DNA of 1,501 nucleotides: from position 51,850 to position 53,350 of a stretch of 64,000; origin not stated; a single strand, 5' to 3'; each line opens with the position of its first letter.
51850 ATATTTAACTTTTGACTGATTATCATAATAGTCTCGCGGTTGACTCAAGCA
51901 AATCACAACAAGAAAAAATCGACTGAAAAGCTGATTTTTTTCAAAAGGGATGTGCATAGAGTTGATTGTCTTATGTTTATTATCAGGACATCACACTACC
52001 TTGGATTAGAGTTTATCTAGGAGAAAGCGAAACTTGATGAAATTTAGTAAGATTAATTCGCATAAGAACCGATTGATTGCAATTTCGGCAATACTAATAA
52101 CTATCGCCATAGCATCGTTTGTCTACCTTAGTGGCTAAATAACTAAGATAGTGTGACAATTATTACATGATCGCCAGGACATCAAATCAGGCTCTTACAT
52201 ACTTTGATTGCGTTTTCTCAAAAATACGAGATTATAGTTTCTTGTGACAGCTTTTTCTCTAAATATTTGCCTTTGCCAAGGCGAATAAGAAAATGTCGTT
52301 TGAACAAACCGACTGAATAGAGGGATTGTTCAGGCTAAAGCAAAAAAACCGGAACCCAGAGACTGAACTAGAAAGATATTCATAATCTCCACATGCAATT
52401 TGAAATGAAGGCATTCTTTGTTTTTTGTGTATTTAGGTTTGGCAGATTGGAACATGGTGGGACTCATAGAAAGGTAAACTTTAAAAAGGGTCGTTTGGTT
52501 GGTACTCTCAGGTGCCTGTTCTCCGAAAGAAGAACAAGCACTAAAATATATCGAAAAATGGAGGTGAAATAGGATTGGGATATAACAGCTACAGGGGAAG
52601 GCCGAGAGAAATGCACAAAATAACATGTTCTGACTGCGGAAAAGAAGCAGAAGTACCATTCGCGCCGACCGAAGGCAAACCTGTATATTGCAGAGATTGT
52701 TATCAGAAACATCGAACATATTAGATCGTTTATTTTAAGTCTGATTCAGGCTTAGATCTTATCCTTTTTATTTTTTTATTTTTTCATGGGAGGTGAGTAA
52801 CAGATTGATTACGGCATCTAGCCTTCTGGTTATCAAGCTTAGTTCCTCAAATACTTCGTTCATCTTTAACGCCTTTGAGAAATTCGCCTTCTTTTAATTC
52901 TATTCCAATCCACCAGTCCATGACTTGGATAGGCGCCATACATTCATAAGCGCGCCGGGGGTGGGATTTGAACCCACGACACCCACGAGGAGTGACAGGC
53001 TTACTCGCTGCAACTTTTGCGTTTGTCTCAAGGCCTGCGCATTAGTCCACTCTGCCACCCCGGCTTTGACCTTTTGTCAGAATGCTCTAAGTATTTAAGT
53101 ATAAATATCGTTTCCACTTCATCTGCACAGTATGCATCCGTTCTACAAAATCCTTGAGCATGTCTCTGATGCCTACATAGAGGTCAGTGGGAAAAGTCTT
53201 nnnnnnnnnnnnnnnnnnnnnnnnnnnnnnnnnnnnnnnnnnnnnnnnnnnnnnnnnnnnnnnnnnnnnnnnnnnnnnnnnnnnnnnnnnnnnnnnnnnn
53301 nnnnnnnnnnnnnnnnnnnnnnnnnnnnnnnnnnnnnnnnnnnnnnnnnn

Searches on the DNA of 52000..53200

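Call 68: search_rna_families(source=window, start=52000, end=53200)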
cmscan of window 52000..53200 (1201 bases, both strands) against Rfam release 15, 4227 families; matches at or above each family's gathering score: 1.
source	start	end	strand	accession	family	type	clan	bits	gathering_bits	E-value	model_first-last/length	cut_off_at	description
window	52953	53064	-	RF00005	tRNA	Gene; tRNA;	CL00001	48.1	29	6.2e-09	1-71/71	no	tRNA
